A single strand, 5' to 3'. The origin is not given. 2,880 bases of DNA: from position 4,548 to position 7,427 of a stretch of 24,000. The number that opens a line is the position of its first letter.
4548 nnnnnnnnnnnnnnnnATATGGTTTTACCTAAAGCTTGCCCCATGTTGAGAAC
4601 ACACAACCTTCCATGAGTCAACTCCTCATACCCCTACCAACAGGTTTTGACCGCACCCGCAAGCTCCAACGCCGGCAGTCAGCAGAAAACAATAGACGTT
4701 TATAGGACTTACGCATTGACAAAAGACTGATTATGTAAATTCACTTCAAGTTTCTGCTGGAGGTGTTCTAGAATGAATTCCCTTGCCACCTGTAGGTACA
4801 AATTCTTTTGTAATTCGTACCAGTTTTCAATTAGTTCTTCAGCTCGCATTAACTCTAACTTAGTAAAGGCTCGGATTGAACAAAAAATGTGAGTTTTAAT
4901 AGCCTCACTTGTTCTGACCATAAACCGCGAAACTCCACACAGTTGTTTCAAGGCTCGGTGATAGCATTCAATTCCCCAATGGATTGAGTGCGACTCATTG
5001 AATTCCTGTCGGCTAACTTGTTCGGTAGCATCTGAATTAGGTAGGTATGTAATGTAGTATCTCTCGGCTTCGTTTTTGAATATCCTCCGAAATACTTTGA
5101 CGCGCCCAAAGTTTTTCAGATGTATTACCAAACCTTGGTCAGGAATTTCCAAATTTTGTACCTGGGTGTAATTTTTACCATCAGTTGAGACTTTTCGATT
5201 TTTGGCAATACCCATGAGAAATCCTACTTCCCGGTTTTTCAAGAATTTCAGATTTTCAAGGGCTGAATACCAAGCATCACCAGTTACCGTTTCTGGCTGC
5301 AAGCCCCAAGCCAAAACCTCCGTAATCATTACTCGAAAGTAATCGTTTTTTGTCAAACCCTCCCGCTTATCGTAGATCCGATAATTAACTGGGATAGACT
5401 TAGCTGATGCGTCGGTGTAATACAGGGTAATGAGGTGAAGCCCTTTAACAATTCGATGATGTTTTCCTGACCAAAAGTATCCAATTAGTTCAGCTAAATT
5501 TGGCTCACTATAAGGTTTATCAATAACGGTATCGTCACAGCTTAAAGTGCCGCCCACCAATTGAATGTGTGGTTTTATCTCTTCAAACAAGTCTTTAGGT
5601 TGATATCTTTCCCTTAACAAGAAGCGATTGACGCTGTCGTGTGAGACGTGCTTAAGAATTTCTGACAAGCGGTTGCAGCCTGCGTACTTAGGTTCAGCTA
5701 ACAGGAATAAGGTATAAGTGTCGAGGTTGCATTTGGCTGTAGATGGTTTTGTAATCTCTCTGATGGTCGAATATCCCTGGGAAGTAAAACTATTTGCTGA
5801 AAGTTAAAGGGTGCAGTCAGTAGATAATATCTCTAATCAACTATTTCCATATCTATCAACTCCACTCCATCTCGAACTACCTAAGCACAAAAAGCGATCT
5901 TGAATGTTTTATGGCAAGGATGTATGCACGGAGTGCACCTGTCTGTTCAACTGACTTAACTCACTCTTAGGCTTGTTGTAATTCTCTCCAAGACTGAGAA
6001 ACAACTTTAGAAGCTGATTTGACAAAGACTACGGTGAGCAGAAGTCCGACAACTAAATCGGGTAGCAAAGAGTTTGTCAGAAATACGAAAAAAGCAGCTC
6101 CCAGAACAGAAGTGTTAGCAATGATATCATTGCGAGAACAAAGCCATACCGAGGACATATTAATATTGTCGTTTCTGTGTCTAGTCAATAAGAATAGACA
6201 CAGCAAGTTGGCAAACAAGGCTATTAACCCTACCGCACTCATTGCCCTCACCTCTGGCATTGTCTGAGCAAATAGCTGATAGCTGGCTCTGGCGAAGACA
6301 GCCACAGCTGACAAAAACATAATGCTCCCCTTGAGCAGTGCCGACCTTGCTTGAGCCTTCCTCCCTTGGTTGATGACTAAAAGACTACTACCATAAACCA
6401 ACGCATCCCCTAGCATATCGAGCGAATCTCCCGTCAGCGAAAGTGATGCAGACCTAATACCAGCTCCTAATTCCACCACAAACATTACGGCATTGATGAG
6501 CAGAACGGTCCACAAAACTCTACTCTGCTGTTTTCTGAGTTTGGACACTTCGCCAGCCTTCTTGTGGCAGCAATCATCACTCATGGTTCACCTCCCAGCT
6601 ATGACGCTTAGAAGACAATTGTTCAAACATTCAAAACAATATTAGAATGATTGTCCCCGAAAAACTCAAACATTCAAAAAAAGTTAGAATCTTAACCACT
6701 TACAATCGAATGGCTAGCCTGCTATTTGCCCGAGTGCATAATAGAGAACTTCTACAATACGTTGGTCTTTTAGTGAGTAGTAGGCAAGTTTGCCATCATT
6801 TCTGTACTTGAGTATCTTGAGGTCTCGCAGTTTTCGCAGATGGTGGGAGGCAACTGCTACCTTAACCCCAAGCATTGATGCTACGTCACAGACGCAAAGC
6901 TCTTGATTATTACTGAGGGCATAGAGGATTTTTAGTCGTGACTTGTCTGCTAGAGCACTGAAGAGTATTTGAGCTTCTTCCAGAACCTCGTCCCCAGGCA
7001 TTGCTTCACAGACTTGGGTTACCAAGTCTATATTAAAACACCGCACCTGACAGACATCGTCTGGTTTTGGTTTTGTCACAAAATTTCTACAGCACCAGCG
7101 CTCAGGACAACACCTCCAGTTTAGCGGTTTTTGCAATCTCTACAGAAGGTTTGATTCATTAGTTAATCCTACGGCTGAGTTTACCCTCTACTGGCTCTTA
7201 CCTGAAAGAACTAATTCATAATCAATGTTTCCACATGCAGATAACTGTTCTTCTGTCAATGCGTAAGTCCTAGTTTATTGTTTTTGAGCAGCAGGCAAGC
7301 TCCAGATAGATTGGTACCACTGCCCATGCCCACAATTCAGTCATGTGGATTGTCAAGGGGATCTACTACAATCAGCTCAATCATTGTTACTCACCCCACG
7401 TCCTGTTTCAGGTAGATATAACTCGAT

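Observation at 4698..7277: A 2.57-kb IS moved as one unit with a metal-resistance cargo (ArsR/SmtB repressor + CDF exporter)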

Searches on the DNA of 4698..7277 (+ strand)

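Call 12: search_dna_similar(query=window:4698-7277:+, collection=plasmids, mode=near, max_rows=30)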
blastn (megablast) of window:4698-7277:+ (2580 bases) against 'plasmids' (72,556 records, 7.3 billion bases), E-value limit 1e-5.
No match.

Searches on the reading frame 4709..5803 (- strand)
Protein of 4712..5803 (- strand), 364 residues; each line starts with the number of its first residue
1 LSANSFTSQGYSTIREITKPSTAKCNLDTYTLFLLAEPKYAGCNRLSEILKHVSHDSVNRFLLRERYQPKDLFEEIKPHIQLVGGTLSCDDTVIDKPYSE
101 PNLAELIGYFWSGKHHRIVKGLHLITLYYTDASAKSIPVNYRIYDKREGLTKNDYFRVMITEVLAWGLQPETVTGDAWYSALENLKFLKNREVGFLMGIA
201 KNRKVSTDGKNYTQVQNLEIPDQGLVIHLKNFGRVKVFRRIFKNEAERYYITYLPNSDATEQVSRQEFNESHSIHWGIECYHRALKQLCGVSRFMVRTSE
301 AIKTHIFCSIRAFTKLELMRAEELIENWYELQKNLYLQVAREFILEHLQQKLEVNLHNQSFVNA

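Call 6: search_protein_families(library=pfam, proteins=[window:4709-5668:-], max_evalue=0.01)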
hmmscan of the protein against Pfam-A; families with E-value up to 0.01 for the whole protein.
window:4709-5668:- (319 aa): 2 families
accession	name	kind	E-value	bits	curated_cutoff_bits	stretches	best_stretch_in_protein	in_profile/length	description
PF01609.27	DDE_Tnp_1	-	5.2e-11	43.1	23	1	73-263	32-193/200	Transposase DDE domain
PF13546.12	DDE_5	-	8.6e-05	22.7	27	1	106-165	159-219/272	DDE superfamily endonuclease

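Call 11: find_homologous_proteins(query=window:4712-5803:-)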
Query window:4712-5803:- (364 aa): 2161 proteins with E <= 0.001 among 3227 candidates; the best 120 are listed.
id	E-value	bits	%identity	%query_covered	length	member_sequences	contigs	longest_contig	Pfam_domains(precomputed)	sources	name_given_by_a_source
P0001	3.7e-229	778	92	99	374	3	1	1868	PF01609.28,PF13546.13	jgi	jgi:hypothetical protein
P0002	5.5e-214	728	100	88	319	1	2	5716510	PF01609.28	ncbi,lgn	-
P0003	4.6e-192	656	84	91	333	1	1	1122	PF01609.28,PF13546.13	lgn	-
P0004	1.9e-186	637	84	91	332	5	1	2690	PF01609.28,PF13546.13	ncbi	-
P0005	1.6e-179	615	74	97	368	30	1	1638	PF01609.28,PF13546.13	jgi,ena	jgi:hypothetical protein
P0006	1.8e-178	611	72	98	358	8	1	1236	PF01609.28,PF13546.13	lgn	-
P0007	1.7e-177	608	74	94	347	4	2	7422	PF01609.28,PF13546.13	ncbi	-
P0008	1.7e-177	608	71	98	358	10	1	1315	PF01609.28,PF13546.13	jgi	jgi:uncharacterized protein YlbG (UPF0298 family)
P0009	2.4e-177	608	73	96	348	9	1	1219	PF01609.28,PF13546.13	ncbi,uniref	ncbi:transposase [Scytonema sp. PCC 10023]|uniref:IS701 family transposase n=1 Tax=Scytonema sp. PCC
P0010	8.2e-177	606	81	88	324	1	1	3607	PF01609.28,PF13546.13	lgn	-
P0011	1.2e-175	602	74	96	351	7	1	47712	PF01609.28,PF13546.13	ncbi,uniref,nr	ncbi:transposase [Microcoleus sp. FACHB-831]|uniref:IS701 family transposase n=1 Tax=Microcoleus sp.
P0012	1.3e-175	602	74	94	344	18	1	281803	PF01609.28,PF13546.13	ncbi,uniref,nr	ncbi:transposase [Microcoleus sp. FACHB-SPT15]|uniref:IS701 family transposase n=1 Tax=Microcoleus s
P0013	8.0e-174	596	80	88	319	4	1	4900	PF01609.28,PF13546.13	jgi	-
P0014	1.4e-173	595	74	94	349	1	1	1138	PF01609.28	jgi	jgi:hypothetical protein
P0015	2.8e-173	594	72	96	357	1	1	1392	PF01609.28,PF13546.13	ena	-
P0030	1.5e-170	585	81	85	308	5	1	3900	PF01609.28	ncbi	-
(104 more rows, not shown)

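Call 13: find_encoding_contigs(protein=P0002, flank=6000, max_places=10)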
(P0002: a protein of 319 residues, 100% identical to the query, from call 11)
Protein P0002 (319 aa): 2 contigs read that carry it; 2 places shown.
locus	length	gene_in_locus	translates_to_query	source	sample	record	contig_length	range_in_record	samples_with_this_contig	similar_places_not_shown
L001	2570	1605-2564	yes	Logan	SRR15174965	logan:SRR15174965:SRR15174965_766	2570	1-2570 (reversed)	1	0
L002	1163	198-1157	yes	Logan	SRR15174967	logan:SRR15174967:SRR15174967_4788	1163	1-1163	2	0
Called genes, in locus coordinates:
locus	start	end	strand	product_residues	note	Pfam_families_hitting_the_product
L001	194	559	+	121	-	PF01022:HTH_5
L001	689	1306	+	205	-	PF01545:Cation_efflux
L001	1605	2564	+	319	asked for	PF01609:DDE_Tnp_1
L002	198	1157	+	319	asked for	PF01609:DDE_Tnp_1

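Call 14: find_encoding_contigs(protein=P0001, flank=5000, max_places=10)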
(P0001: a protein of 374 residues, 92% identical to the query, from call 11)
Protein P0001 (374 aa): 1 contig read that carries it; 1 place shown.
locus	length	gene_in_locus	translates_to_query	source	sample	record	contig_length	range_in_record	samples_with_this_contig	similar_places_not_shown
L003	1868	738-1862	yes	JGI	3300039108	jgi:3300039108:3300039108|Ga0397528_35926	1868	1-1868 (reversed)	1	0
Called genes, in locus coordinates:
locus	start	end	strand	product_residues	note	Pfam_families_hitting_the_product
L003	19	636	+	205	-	PF01545:Cation_efflux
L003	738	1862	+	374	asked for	PF13546:DDE_5 (faint), PF01609:DDE_Tnp_1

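Call 19: find_encoding_contigs(protein=P0004, flank=5000, max_places=6)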
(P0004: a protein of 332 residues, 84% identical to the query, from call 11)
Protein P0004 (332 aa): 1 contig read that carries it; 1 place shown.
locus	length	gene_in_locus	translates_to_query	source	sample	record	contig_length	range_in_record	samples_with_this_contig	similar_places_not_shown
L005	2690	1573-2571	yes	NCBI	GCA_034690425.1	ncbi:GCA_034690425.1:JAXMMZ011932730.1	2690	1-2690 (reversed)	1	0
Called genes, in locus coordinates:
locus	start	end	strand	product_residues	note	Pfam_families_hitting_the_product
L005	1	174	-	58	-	?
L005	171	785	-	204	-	-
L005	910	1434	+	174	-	PF01425:Amidase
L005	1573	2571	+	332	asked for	PF01609:DDE_Tnp_1, PF13546:DDE_5 (weak)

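Call 20: find_encoding_contigs(protein=P0010, flank=5000, max_places=6)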
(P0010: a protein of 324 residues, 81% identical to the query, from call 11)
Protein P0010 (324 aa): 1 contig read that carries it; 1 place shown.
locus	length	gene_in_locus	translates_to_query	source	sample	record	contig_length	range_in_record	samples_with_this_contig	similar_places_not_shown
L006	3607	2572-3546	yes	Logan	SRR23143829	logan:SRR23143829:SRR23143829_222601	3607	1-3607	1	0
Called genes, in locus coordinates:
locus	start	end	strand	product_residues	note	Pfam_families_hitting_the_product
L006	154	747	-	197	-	PF00440:TetR_N (faint), PF13305:TetR_C_33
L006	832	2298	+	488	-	PF01425:Amidase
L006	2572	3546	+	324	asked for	PF13546:DDE_5 (faint), PF01609:DDE_Tnp_1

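Call 29: find_encoding_contigs(protein=P0003, flank=5000, max_places=4)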
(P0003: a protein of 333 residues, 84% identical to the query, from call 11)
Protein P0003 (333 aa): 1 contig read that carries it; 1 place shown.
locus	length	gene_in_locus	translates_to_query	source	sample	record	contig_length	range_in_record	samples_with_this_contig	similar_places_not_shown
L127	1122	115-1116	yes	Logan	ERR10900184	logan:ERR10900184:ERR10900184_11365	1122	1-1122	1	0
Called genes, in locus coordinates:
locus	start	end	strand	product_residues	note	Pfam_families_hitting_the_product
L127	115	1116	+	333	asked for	PF13546:DDE_5 (faint), PF01609:DDE_Tnp_1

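Call 30: find_encoding_contigs(protein=P0013, flank=5000, max_places=4)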
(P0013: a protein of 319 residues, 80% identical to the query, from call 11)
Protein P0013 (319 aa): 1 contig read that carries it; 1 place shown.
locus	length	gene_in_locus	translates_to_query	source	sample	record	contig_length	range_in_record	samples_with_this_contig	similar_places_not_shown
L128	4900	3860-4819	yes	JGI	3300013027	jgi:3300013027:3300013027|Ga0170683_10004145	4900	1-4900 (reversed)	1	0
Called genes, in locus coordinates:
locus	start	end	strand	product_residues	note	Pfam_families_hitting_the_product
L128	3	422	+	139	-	?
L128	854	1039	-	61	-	-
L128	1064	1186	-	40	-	-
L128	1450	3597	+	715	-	PF03412:Peptidase_C39, PF00664:ABC_membrane, PF00005:ABC_tran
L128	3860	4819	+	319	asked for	PF13546:DDE_5 (faint), PF01609:DDE_Tnp_1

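Call 31: find_encoding_contigs(protein=P0030, flank=5000, max_places=4)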
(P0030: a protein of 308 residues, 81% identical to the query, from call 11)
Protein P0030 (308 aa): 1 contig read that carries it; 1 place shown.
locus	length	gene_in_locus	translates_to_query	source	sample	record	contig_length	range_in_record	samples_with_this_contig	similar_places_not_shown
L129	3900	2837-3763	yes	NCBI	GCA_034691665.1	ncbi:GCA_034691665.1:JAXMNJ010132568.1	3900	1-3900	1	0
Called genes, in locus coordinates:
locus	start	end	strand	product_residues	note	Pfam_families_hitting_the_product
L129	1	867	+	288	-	?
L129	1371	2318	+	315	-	PF12802:MarR_2 (weak), PF13673:Acetyltransf_10, PF00583:Acetyltransf_1, PF13508:Acetyltransf_7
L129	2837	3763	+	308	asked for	PF01609:DDE_Tnp_1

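Call 52: search_protein_families(library=ncbifam, proteins=[window:4712-5764:-], max_evalue=0.001)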
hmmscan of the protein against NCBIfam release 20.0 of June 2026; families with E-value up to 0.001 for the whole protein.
window:4712-5764:- (351 aa): 6 families
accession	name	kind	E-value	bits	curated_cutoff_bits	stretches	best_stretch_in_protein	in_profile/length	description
NF049921.1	transpos_IS701_2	equivalog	1.7e-119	399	250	1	14-333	2-316/318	IS701 family transposase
NF033540.2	transpos_IS701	equivalog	2.9e-24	86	150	2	15-206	22-234/363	IS701 family transposase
NF049999.1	transpos_IS701_3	equivalog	6.5e-09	35.2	170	1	199-309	254-363/412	IS701 family transposase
NF049925.1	transpos_IS4_4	equivalog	5.1e-07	28.8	250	0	76-128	107-156/449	IS4 family transposase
NF033559.2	transpos_IS1634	equivalog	3.3e-06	26.4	100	0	143-254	195-300/483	IS1634 family transposase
NF033592.1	transpos_IS4_1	equivalog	2.2e-05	23.8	115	1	162-301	182-326/332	IS4 family transposase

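Call 64: search_dna_similar(query=window:4712-5764:-, collection=plasmids, mode=protein, max_rows=40, max_evalue=1e-30)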
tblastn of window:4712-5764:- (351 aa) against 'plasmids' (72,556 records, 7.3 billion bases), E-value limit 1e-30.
Records with a match: 278; places in all: 308; records where one place covers at least 80% of the query: 252.
Best place of each record, by identity: 60-80% 12; <60% 266.
By first word of the organism name: Piscirickettsia 128; Acinetobacter 105; Nostoc 8; Providencia 4; Klebsiella 4; Gloeothece 3; Moraxella 2; Candidatus 2; Salinibacter 2; Raoultella 2; and 18 more.
By predicted mobility (MOB-suite, as given by PLSDB): non-mobilizable 187; conjugative 50; mobilizable 41.
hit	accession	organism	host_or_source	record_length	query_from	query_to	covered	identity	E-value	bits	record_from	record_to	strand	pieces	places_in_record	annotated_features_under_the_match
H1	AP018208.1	Calothrix brevissima NIES-22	-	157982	1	351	100%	72.7%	2e-175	546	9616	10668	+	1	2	transposase IS701 family protein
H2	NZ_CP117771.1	Nostoc sp. UHCC 0926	whole organism,lichen surface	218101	1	351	100%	72.4%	1e-175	547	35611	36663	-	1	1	transposase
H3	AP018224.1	Nostoc linckia NIES-25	-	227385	1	351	100%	70.4%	4e-171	535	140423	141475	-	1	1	transposase IS701 family protein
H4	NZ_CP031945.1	Nostoc sphaeroides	whole organism,water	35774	1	351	98%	70.1%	2e-130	536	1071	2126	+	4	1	none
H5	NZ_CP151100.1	Nostoc sp. UHCC 0302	isolated culture,lake sediment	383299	10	351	97%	67.6%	3e-161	506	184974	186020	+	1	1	transposase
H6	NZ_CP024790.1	Nostoc flagelliforme CCNUN1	cell culture,desert soil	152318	45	351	87%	71.0%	4e-149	471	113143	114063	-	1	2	none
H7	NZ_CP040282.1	Nostoc sp. C057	Phaeoceros,pure culture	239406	1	337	96%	62.3%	3e-146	463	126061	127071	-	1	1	transposase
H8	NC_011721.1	Rippkaea orientalis PCC 8801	-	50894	1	350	100%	58.9%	7e-143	453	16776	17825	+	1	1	IS701-like element ISCysp21 family transposase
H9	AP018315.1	Sphaerospermopsis kisseleviana NIES-73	-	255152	1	339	97%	60.6%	1e-87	474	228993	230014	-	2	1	transposase (x2)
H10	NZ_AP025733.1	Nostoc cf. commune SO-36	-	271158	1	335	95%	61.2%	3e-120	458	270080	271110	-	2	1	none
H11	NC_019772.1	Anabaena cylindrica PCC 7122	water, most likely pond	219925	8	337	94%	61.5%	3e-141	449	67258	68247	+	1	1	IS701 family transposase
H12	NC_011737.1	Gloeothece citriformis PCC 7424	-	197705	1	351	100%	57.5%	4e-140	446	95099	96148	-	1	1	IS701-like element ISCysp20 family transposase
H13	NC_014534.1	Gloeothece verrucosa PCC 7822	fresh water in rice field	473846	1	338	96%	58.8%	2e-138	441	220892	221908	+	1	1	IS701 family transposase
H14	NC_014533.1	Gloeothece verrucosa PCC 7822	fresh water in rice field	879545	1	338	96%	58.8%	2e-138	441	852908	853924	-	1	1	IS701 family transposase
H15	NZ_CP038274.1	Legionella israelensis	cell culture,water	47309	5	331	93%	54.7%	3e-117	380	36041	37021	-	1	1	transposase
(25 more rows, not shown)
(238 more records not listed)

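Call 73: search_protein_families(library=pfam, proteins=[L006:832-2298:+, L006:154-747:-, L129:1371-2318:+], max_evalue=0.001)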
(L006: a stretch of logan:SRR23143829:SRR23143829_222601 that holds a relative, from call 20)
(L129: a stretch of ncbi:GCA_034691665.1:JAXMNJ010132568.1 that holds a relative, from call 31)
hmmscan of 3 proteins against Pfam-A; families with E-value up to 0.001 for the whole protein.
L006:832-2298:+ (488 aa): 1 family
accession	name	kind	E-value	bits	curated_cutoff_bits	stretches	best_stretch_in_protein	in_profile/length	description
PF01425.27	Amidase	-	9.4e-108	361.5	27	1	21-469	1-445/445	Amidase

L006:154-747:- (197 aa): 2 families
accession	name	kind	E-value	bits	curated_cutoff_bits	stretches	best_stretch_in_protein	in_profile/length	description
PF13305.11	TetR_C_33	-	8.6e-20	71.7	26.8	1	87-185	1-103/103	Tetracyclin repressor-like, C-terminal domain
PF00440.29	TetR_N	-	2.5e-05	24.4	24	1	16-50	2-36/47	Bacterial regulatory proteins, tetR family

L129:1371-2318:+ (315 aa): 5 families
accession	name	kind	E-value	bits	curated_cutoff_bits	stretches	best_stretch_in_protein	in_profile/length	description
PF00583.31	Acetyltransf_1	-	7e-16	59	20.7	1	183-293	5-116/116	Acetyltransferase (GNAT) family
PF13508.13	Acetyltransf_7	-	1.5e-12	48.2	27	1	211-295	2-84/84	Acetyltransferase (GNAT) domain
PF13673.13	Acetyltransf_10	-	5.9e-07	30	23.6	1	202-297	21-111/128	Acetyltransferase (GNAT) domain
PF12802.13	MarR_2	-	6.4e-06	26.7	27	1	40-94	5-60/61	MarR family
PF13412.12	HTH_24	-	0.00064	19.7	21.9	0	49-83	12-46/48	Winged helix-turn-helix DNA-binding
